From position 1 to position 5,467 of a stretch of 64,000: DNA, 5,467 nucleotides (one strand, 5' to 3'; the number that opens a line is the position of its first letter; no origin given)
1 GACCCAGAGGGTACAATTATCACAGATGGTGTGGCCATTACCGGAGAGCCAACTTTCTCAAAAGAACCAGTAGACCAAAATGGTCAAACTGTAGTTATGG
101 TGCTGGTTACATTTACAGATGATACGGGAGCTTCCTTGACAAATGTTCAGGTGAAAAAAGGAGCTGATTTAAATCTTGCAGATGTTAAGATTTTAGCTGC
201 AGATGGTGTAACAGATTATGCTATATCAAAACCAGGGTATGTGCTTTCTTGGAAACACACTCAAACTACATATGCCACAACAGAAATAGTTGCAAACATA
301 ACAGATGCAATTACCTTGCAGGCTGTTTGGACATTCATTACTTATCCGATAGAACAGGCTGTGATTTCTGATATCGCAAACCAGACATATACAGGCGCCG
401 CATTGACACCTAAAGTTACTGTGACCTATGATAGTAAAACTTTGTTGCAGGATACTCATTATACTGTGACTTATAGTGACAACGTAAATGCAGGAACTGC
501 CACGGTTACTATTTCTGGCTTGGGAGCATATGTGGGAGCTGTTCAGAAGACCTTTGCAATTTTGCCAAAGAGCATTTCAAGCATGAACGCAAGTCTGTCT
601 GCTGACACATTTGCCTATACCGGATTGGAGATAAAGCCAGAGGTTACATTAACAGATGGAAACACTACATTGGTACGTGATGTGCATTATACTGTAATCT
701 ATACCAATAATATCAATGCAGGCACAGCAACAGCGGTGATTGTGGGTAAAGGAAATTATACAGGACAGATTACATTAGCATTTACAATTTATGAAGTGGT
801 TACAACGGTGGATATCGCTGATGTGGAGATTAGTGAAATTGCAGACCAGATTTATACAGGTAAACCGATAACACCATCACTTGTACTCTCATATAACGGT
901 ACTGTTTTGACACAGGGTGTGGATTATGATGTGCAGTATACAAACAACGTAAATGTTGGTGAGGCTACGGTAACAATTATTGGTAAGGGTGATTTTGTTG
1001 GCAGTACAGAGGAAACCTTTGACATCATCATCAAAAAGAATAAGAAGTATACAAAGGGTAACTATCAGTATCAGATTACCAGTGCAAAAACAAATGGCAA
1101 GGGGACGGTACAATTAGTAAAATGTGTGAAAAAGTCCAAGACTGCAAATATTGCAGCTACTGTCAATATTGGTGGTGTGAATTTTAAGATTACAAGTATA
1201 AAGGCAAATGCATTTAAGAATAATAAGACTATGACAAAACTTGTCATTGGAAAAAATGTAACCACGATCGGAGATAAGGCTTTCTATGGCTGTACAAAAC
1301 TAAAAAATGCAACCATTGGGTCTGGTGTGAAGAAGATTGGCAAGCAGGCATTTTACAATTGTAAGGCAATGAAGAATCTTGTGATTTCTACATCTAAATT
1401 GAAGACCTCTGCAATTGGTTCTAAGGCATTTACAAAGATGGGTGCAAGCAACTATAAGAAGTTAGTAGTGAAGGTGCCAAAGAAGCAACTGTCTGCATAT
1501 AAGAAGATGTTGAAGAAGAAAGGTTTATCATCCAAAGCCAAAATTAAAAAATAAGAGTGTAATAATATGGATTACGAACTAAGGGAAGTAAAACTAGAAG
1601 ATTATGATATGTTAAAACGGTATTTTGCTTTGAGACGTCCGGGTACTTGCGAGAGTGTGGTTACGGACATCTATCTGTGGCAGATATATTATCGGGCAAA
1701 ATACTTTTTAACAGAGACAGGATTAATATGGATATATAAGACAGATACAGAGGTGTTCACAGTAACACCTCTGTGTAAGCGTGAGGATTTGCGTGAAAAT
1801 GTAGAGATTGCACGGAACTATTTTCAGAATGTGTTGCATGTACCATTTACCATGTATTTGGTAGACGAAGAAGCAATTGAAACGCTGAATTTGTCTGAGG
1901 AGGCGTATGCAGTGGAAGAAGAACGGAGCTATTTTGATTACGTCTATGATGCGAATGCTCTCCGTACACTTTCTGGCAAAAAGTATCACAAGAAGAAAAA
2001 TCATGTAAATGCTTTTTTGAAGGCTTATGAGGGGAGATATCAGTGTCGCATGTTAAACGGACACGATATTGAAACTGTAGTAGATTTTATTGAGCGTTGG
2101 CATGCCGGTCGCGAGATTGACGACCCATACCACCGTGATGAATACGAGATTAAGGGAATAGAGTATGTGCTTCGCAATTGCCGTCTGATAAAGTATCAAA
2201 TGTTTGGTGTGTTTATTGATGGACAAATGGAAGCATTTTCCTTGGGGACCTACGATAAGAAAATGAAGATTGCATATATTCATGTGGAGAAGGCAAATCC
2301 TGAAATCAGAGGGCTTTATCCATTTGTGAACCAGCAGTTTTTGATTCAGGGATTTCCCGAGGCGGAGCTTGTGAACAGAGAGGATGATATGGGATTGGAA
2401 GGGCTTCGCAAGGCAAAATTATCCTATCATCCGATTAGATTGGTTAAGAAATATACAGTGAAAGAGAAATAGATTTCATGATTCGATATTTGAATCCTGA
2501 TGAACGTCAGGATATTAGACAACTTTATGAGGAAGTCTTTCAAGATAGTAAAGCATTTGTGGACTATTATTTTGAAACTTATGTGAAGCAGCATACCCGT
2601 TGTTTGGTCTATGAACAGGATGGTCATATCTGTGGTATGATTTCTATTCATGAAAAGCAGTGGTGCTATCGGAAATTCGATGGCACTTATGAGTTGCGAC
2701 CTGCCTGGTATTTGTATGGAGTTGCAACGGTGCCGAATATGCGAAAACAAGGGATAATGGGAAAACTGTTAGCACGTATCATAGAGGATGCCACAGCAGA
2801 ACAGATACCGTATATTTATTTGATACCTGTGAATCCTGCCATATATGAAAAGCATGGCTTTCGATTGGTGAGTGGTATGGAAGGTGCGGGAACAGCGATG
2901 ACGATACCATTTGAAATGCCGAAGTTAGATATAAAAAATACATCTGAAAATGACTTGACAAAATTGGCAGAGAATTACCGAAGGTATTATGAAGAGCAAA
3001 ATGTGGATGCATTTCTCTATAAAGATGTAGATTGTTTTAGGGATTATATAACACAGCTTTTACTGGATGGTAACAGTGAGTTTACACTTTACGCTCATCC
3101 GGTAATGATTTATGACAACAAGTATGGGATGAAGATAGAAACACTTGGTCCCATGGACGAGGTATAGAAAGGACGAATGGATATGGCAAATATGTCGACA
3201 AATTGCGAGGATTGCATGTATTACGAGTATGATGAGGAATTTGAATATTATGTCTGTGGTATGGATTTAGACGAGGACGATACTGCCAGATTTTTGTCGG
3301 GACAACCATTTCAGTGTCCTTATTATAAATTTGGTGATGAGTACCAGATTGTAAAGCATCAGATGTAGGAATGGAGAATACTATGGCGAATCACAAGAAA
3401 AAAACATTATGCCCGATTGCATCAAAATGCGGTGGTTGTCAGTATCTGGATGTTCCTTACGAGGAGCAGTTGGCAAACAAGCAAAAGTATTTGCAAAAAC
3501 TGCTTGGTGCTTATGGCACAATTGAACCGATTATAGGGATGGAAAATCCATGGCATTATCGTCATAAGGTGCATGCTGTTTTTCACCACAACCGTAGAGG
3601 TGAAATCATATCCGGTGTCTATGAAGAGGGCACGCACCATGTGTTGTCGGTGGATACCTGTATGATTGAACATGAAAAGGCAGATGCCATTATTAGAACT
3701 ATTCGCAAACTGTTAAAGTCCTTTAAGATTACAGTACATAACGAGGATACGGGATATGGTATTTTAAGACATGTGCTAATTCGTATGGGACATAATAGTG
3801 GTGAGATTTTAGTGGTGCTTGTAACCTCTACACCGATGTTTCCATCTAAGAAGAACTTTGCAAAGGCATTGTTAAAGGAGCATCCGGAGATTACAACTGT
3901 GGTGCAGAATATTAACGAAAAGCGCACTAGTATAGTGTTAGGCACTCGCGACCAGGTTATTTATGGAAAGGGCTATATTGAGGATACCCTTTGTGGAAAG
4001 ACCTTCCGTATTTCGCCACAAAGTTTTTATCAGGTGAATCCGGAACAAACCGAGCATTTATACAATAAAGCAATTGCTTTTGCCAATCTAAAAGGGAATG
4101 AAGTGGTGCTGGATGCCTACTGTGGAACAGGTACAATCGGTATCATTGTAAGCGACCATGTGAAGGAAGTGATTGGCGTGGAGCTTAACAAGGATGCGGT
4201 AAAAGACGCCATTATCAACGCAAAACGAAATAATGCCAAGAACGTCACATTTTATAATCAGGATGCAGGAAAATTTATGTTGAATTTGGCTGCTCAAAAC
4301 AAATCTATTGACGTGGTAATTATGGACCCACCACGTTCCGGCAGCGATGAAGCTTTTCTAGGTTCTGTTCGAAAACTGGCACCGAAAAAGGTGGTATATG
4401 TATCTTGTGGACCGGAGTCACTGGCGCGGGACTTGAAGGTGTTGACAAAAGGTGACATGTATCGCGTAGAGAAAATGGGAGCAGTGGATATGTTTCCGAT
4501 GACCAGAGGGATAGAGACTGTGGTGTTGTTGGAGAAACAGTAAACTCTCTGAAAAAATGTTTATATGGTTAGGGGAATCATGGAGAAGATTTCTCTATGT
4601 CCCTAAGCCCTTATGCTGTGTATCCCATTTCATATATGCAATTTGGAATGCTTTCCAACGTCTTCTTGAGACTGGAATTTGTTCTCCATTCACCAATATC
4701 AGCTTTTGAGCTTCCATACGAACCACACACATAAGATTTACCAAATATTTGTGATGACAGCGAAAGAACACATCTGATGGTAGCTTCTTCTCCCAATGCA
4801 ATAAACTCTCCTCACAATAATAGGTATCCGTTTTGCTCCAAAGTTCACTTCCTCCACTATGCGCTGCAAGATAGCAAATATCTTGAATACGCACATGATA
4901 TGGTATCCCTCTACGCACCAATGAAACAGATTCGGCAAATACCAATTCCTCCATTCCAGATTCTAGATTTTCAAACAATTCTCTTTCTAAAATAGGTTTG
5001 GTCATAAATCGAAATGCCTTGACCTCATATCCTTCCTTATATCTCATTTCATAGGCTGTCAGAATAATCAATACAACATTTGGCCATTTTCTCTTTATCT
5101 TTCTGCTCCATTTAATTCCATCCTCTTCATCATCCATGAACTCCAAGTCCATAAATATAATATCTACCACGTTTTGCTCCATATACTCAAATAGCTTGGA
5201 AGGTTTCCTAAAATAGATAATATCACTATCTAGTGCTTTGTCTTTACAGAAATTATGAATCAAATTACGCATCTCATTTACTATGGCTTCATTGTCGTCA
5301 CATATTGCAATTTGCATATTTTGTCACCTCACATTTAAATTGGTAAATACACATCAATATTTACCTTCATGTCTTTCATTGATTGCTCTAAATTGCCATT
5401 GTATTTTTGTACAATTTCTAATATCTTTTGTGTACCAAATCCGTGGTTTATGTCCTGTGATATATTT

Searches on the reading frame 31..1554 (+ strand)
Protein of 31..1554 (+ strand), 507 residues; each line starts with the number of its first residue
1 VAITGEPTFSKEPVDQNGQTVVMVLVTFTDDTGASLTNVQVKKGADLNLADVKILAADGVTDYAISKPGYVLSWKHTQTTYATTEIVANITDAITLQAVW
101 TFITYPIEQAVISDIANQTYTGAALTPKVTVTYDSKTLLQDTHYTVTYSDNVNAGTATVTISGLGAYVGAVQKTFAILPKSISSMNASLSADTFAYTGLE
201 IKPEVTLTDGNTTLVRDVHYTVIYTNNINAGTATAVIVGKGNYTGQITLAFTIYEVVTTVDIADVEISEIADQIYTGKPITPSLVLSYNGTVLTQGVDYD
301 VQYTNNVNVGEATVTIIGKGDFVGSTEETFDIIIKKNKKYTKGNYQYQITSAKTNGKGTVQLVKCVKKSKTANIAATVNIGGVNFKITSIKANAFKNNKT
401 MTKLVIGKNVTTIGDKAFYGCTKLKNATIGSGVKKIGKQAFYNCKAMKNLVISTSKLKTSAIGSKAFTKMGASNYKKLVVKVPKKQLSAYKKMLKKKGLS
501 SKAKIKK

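Call 51: search_protein_families(library=pfam, proteins=[window:31-1554:+], max_evalue=0.0001)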
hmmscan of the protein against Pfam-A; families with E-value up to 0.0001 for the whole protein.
window:31-1554:+ (507 aa): 2 families
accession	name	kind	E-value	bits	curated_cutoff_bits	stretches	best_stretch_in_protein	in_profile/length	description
PF13306.12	LRR_5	-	3.1e-18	66.4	27.7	1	388-470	1-78/127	BspA type Leucine rich repeat region (6 copies)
PF13855.12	LRR_8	-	1.2e-06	28.6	27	0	386-425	12-52/61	Leucine rich repeat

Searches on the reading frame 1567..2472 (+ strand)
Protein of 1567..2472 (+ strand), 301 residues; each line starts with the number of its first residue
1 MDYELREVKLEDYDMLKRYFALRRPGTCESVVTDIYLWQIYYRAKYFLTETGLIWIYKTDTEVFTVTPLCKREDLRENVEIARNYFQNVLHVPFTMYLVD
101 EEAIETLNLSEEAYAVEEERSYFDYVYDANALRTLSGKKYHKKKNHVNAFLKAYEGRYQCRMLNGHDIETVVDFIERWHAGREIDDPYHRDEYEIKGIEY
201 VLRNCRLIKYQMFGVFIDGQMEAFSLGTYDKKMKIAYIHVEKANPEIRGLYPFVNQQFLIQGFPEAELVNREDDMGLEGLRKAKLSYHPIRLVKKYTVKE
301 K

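Call 51: search_protein_families(library=pfam, proteins=[window:1567-2472:+], max_evalue=0.0001)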
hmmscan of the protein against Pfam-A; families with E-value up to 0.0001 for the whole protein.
window:1567-2472:+ (301 aa): 1 family
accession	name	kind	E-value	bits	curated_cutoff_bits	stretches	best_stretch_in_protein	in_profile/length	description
PF09924.15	LPG_synthase_C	-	1.6e-33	116.5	27.5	1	33-298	14-297/298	Phosphatidylglycerol lysyltransferase, C-terminal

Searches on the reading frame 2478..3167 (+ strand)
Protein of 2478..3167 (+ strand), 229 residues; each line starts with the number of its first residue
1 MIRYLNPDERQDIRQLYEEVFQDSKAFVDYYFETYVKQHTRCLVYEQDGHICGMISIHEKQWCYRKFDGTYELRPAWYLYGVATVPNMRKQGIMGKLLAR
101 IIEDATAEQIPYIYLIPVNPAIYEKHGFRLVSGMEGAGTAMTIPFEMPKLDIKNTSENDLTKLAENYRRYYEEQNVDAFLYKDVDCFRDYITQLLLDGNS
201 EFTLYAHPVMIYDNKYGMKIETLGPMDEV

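Call 51: search_protein_families(library=pfam, proteins=[window:2478-3167:+], max_evalue=0.0001)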
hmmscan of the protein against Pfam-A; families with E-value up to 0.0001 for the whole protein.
window:2478-3167:+ (229 aa): 4 families
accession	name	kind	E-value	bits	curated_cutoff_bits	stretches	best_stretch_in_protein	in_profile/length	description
PF13527.13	Acetyltransf_9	-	1.5e-20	73.9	25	1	2-130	2-126/127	Acetyltransferase (GNAT) domain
PF00583.31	Acetyltransf_1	-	6.3e-12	46.2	20.7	1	13-128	4-116/116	Acetyltransferase (GNAT) family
PF13508.13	Acetyltransf_7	-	2.7e-10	40.9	27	1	39-129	2-83/84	Acetyltransferase (GNAT) domain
PF13673.13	Acetyltransf_10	-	6e-05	23.5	23.6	0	31-132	21-111/128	Acetyltransferase (GNAT) domain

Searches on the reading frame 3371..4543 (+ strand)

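Call 51: search_protein_families(library=pfam, proteins=[window:3371-4543:+], max_evalue=0.0001)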
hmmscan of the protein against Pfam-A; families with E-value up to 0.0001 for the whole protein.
window:3371-4543:+ (390 aa): 10 families
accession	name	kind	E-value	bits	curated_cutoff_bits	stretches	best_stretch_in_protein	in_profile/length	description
PF05958.17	tRNA_U5-meth_tr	-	1.4e-28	100.4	23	1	30-389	2-356/357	tRNA (Uracil-5-)-methyltransferase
PF13847.12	Methyltransf_31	-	5.3e-15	55.8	27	1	241-349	2-113/145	Methyltransferase domain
PF03602.21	Cons_hypoth95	-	5.2e-11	43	24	1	242-346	41-152/182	Conserved hypothetical protein 95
PF13649.12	Methyltransf_25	-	2e-08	35.2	27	1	246-318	1-70/97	Methyltransferase domain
PF05175.20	MTS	-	1.2e-07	32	23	1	243-321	32-107/170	Methyltransferase small domain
PF02475.24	TRM5-TYW2_MTfase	-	5.2e-07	30.2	28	1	239-333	33-123/164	TRM5/TYW2 methyltransferase domain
PF09445.16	Methyltransf_15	-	6.3e-07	29.5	22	1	244-325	2-84/165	RNA cap guanine-N2 methyltransferase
PF00398.26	RrnaAD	-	6.3e-06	25.9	24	1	223-306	11-92/263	Ribosomal RNA adenine dimethylase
PF01555.25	N6_N4_Mtase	-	1.8e-05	25.3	26.7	1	241-280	180-219/221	DNA methylase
PF01170.24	UPF0020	-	3.2e-05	24.1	22.3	0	265-321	78-130/197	RMKL-like, methyltransferase domain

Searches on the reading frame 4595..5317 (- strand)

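Call 51: search_protein_families(library=pfam, proteins=[window:4595-5317:-], max_evalue=0.0001)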
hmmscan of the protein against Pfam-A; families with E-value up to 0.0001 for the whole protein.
window:4595-5317:- (240 aa): 2 families
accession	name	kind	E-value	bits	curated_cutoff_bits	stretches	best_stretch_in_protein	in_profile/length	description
PF04397.21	LytTR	-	1.3e-18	67.5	22.6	1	141-225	5-94/98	LytTr DNA-binding domain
PF00072.30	Response_reg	-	2.5e-13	50.6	30.2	1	3-118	1-110/111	Response regulator receiver domain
